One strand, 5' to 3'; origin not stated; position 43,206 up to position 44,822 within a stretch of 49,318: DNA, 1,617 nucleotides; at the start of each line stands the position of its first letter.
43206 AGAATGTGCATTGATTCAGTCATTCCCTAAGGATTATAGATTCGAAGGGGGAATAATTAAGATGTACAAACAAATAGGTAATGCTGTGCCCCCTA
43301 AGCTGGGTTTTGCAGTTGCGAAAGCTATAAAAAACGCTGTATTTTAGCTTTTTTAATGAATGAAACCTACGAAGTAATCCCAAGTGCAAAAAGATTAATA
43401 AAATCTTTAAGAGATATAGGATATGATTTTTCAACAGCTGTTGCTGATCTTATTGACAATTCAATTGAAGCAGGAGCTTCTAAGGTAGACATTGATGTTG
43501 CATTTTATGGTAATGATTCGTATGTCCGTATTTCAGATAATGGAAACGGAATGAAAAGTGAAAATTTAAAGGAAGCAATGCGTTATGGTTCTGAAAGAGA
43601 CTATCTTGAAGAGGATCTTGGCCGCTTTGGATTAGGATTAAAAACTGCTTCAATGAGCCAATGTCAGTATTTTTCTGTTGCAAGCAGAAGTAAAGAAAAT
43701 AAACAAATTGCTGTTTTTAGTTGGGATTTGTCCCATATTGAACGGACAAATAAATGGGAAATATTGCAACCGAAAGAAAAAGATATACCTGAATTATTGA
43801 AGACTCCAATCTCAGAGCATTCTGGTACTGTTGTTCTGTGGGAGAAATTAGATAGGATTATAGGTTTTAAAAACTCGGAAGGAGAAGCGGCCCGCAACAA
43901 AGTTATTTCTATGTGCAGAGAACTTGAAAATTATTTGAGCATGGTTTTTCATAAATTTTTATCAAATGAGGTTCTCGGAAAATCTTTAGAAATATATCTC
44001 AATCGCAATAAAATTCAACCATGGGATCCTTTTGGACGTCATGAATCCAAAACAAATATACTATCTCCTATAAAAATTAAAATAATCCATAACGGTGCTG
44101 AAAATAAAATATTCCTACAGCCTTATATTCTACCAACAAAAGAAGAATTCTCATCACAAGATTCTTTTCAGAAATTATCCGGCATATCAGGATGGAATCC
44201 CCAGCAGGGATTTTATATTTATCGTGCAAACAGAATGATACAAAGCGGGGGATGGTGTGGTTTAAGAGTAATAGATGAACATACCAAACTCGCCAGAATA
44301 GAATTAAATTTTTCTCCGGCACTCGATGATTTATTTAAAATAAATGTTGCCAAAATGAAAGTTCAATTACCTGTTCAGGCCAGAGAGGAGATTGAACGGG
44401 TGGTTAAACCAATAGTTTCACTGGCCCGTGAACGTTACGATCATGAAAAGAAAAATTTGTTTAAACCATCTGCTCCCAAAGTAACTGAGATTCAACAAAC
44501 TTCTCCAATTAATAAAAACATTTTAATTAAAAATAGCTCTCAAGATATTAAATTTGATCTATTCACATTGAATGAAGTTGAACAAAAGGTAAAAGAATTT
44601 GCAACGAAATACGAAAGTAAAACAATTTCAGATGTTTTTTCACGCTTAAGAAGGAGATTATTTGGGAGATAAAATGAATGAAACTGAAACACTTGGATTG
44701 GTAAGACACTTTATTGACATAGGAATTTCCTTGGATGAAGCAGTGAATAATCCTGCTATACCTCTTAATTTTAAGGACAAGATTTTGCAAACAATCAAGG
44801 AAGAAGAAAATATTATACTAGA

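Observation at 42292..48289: MORC-like GHKL ATPase + Z1 SF2 NTPase + PD-(D/E)XK operon whose methylase and Vsr partners are both crippled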

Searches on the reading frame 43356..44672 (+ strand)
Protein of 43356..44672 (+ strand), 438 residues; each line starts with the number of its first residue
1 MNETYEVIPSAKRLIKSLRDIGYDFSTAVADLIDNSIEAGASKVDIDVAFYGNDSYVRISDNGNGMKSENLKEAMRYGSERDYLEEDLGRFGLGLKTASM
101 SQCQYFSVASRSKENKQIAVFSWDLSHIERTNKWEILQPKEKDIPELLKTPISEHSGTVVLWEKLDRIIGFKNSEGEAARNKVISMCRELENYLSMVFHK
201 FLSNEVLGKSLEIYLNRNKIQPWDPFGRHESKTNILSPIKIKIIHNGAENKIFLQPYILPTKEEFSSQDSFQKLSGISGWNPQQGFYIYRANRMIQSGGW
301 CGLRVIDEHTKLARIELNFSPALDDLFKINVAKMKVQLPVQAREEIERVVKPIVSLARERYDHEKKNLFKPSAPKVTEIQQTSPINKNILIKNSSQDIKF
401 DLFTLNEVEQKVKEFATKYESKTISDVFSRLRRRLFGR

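Call 3: search_protein_families(library=pfam, proteins=[window:43356-44672:+], max_evalue=0.01)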
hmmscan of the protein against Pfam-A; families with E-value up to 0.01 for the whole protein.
window:43356-44672:+ (438 aa): 2 families
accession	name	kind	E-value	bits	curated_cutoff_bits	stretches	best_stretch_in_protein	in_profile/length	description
PF13589.12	HATPase_c_3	-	1.6e-30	106.4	25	1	23-145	1-125/137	Histidine kinase-, DNA gyrase B-, and HSP90-like ATPase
PF02518.31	HATPase_c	-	3.7e-07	31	26.4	1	27-100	8-82/111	Histidine kinase-, DNA gyrase B-, and HSP90-like ATPase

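Call 4: search_protein_families(library=ncbifam, proteins=[window:43356-44672:+], max_evalue=0.01)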
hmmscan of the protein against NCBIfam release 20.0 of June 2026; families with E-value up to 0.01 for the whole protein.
window:43356-44672:+ (438 aa): 15 families
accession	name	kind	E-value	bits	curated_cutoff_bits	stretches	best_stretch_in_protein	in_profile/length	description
NF041932.1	MzaB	equivalog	5.4e-76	255.9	850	1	14-376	1-359/480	MZA anti-phage system associated ATPase MzaB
TIGR00585.2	mutl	equivalog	2.1e-09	36.8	180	1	27-75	23-70/555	DNA mismatch repair endonuclease MutL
NF000948.0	PRK00095.1-1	equivalog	2e-07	30.3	701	1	28-75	26-72/625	DNA mismatch repair endonuclease MutL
NF000951.0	PRK00095.2-1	equivalog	3.2e-07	29.4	391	1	26-119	26-122/559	DNA mismatch repair endonuclease MutL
NF000953.0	PRK00095.2-4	equivalog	5.3e-07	28.9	693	1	27-85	25-82/611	DNA mismatch repair endonuclease MutL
NF000950.0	PRK00095.1-3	equivalog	7.6e-06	24.6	756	1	28-76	27-74/641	DNA mismatch repair endonuclease MutL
NF047352.1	P_loop_sacsin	domain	8.7e-06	26.1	50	1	29-98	4-70/80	sacsin N-terminal ATP-binding-like domain-containing protein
NF000949.0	PRK00095.1-2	equivalog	1e-05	24.8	750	1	27-77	29-79/634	DNA mismatch repair endonuclease MutL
NF050001.1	restrict_BbrUII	equivalog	3.2e-05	22.7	550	1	29-168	25-170/659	BbrUII/HgiDII family restriction enzyme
NF000952.0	PRK00095.2-2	subfamily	6.6e-05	21.6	840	1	28-77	26-74/623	DNA mismatch repair endonuclease MutL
NF000954.0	PRK00095.2-5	equivalog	0.00042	18.8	937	1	28-76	30-77/588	DNA mismatch repair endonuclease MutL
NF040750.1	tetrathio_HK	equivalog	0.0019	16.8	750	1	29-76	461-508/555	tetrathionate respiration histidine kinase TtrS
NF033792.0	ActS_PrrB_HisK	equivalog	0.0025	16.7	350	1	28-95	315-385/423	ActS/PrrB/RegB family redox-sensitive histidine kinase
TIGR01925.2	spIIAB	equivalog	0.0026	17.7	135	1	16-116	33-128/137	anti-sigma F factor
TIGR02916.1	PEP_his_kin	equivalog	0.006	15.2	300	1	25-73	580-630/679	XrtA/PEP-CTERM system histidine kinase PrsK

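Call 5: search_protein_families(library=padloc, proteins=[window:43356-44672:+], max_evalue=0.01)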
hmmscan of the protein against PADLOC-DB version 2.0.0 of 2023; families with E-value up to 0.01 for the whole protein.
window:43356-44672:+ (438 aa): 1 family
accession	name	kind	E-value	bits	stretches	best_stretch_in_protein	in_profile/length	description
PDLC02204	MzaB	-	3.3e-63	211.9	1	8-353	8-349/500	-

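Call 36: search_solved_structures(query=window:43356-44672:+, max_evalue=0.01)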
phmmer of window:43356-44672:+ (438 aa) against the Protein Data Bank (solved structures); distinct sequences matched with E-value up to 0.01: 18.
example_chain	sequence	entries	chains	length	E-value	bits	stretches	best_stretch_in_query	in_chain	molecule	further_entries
7aib_C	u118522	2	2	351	5.1e-07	32.3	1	27-116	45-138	DNA mismatch repair protein MutL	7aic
5akb_C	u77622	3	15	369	5.6e-07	32.1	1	27-116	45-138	DNA MISMATCH REPAIR PROTEIN MUTL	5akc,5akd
1b63_A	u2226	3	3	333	1.7e-06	30.5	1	27-116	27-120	MUTL | DNA mismatch repair protein mutL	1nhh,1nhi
1bkn_A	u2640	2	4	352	1.9e-06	30.4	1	27-116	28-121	MUTL | DNA mismatch repair protein MutL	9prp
1b62_A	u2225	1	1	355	1.9e-06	30.4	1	27-116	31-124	PROTEIN (MUTL)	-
1ea6_A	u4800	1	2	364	3.8e-06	29.4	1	23-73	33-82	PMS1 PROTEIN HOMOLOG 2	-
1h7s_A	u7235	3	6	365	3.8e-06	29.4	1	23-73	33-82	PMS1 PROTEIN HOMOLOG 2 | MISMATCH REPAIR ENDONUCLEASE PMS2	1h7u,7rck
7rcb_A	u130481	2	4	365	3.8e-06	29.4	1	23-73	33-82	Mismatch repair endonuclease PMS2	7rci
9s89_A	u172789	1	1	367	3.8e-06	29.4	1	23-73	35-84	Mismatch repair endonuclease PMS2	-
6mfq_A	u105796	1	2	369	3.8e-06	29.4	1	23-73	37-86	Mismatch repair endonuclease PMS2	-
7p8v_A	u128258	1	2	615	4.6e-06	29.1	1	27-116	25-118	DNA mismatch repair protein MutL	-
1nhj_A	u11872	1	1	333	4.9e-06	29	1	27-115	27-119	DNA mismatch repair protein mutL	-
6lzk_A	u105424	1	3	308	2.3e-05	26.9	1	28-122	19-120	DNA mismatch repair protein MutL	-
5x9y_C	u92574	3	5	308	2.4e-05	26.8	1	28-122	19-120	DNA mismatch repair protein MutL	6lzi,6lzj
3h4l_A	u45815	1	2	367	0.0001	24.7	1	23-78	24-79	DNA mismatch repair protein PMS1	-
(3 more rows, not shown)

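Call 57: list_cluster_members(proteins=[window:43356-44672:+, window:44674-47307:+, window:47297-48289:+, window:47264-48289:+, window:47255-48289:+, window:41645-42160:-, window:40318-40926:-, window:42299-42511:+])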
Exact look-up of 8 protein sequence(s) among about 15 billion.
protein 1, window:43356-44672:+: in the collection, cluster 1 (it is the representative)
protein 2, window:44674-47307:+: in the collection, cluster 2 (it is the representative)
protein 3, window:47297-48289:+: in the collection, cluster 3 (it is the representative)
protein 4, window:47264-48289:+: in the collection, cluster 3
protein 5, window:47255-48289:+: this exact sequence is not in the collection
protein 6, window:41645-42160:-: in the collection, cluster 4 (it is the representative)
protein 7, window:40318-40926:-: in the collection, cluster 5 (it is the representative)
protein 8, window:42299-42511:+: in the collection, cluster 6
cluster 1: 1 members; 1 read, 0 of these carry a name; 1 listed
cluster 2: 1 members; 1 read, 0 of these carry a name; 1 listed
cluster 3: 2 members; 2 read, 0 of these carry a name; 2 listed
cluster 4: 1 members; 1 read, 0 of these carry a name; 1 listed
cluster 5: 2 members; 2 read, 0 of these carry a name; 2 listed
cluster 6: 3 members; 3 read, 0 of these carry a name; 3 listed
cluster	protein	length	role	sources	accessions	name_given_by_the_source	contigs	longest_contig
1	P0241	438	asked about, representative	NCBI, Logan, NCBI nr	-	-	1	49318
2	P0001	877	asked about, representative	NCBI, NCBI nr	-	-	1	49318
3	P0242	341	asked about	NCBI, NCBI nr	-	-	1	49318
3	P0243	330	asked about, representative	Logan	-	-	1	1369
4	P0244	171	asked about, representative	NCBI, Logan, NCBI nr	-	-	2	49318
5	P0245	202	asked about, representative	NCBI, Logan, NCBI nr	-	-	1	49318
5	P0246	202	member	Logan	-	-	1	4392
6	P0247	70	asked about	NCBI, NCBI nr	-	-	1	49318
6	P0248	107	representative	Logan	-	-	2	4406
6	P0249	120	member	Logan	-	-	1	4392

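Call 59: find_encoding_contigs(protein=P0248, flank=5000, max_places=4)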
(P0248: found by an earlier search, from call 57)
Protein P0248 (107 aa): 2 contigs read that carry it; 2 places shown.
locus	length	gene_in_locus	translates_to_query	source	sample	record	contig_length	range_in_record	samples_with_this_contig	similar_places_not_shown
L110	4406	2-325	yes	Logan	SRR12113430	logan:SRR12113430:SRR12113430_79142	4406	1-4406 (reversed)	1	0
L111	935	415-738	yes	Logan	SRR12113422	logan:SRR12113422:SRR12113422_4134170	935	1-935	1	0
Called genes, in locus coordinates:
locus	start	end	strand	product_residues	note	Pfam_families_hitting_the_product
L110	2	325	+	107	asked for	PF03852:Vsr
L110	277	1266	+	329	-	PF05175:MTS (weak), PF00145:DNA_methylase, PF09445:Methyltransf_15 (faint)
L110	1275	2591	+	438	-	PF02518:HATPase_c (weak), PF13589:HATPase_c_3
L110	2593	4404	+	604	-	?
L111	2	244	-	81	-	?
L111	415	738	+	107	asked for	PF03852:Vsr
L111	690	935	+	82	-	?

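Call 75: find_encoding_contigs(protein=window:43356-44672:+, flank=6000, max_places=6)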
Protein window:43356-44672:+ (438 aa): 1 contig read that carries it; 1 place shown.
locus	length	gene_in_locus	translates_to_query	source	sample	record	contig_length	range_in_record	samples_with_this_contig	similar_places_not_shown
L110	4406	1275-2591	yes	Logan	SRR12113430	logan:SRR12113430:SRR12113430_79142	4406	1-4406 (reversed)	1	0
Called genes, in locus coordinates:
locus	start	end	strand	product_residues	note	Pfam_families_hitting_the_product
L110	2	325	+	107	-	PF03852:Vsr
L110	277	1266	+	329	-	PF05175:MTS (weak), PF00145:DNA_methylase, PF09445:Methyltransf_15 (faint)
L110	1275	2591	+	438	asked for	PF02518:HATPase_c (weak), PF13589:HATPase_c_3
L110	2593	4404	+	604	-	?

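Call 94: predict_structure(alignment_id=A4)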
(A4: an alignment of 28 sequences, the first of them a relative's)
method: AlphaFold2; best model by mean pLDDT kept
length: 330 residues; sequences in the alignment: 28
mean_pLDDT: 87.7   pTM: 0.74
mean pLDDT of the five models: 87.7, 86.8, 85.8, 84.8, 83.8
residues with pLDDT >= 90: 158; 70-90: 160; 50-70: 11; < 50: 1
segments of 3 or more residues with pLDDT < 50: none
pLDDT, mean of each block of 10 residues (from residue 1): 72 77 88 90 91 84 83 78 89 85 87 88 75 81 95 95 88 81 94 89 89 95 88 97 92 87 89 95 93 90 88 94 88
secondary structure, 60 per line:
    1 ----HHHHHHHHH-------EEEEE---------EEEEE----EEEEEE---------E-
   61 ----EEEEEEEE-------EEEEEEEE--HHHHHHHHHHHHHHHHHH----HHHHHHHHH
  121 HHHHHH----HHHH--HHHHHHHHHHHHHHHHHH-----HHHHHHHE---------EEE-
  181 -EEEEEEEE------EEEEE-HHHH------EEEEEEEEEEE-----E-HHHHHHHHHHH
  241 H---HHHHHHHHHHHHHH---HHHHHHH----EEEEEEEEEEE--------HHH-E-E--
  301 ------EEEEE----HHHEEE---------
elements in order: H5-13 E21-25 E35-39 E44-49 E65-72 E80-87 H90-107 H112-126 H131-134 H137-154 H160-166 E177-179 E182-189 E196-200 H202-205 E212-222 H230-241 H245-258 H262-268 E273-283 E307-311 E319-321

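Call 96: fold_search(model_id=the predicted structure, library=pdb)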
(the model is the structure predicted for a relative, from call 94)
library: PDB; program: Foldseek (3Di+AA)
matches with E <= 10: 542; with E <= 0.001: 0
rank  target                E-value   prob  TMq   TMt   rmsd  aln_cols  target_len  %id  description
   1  5uwo_B                7.9e-02  0.18  0.10  0.22  13.3       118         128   10  Crystal Structure of Engineered FMRP-1b NES Peptide in complex with CRM1-Ran-RanBP1 (released 2017-03-22)
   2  7l5e_B                1.0e-01  0.20  0.11  0.22  13.8       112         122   11  Crystal Structure of KPT-330 bound to CRM1 (537-DLTVK-541 to GLCEQ) (released 2021-01-27)
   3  5l81_A                1.2e-01  0.11  0.09  0.18  13.3       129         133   14  Crystal structure of the PH domain of murine kindlin-3 (released 2017-01-11)
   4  5uwq_B                1.4e-01  0.14  0.10  0.21  13.8       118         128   11  Crystal Structure of CDC7 NES Peptide in complex with CRM1-Ran-RanBP1 (released 2017-03-22)
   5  5ysu_B                1.4e-01  0.14  0.10  0.21  13.7       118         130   11  Plumbagin in complex with CRM1-RanM189D-RanBP1 (released 2018-11-21)
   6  7mnx_B                1.6e-01  0.13  0.10  0.20  14.2       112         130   10  Crystal Structure of Nup358/RanBP2 Ran-binding domain 2 in complex with Ran-GPPNHP (released 2022-06-15)
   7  9ogo_B                1.7e-01  0.13  0.10  0.21  13.7       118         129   11  Crystal Structure of KPT185 in complex with CRM1(EH mutant)-Ran-RanBP1 (released 2025-11-26)
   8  4gpt_B                1.8e-01  0.15  0.10  0.22  14.1       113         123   12  Crystal structure of KPT251 in complex with CRM1-Ran-RanBP1 (released 2012-09-05)
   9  4wvf_B                1.8e-01  0.15  0.11  0.21  14.2       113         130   11  Crystal structure of KPT276 in complex with CRM1-Ran-RanBP1 (released 2015-07-15)
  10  7mnw_B                1.8e-01  0.14  0.11  0.20  12.8       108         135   10  Crystal Structure of Nup358/RanBP2 Ran-binding domain 1 in complex with Ran-GPPNHP (released 2022-06-15)
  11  8hq5_B                1.8e-01  0.13  0.10  0.22  13.7       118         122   11  G6 in complex with CRM1-Ran-RanBP1 (released 2023-12-20)
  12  5dha_B                1.8e-01  0.13  0.10  0.21  13.9       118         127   11  Crystal Structure of CPEB4 NES Reverse Mutant Peptide in complex with CRM1-Ran-RanBP1 (released 2015-09-16)
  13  5uww_B                1.8e-01  0.13  0.10  0.21  14.0       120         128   11  Crystal Structure of DEAF1 Peptide in complex with CRM1 K579A mutant-Ran-RanBP1 (released 2017-03-22)
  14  5uwh_B                1.9e-01  0.13  0.10  0.22  13.6       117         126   11  Crystal Structure of Paxillin NES Peptide in complex with CRM1-Ran-RanBP1 (released 2017-03-22)
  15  4hav_B                2.0e-01  0.14  0.11  0.21  14.2       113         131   11  Crystal structure of CRM1 inhibitor Anguinomycin A in complex with CRM1-Ran-RanBP1 (released 2013-01-09)
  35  2w40_A                3.8e-01  0.03  0.10  0.07  22.0       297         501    8  Crystal structure of Plasmodium falciparum glycerol kinase with bound glycerol (released 2008-12-02)
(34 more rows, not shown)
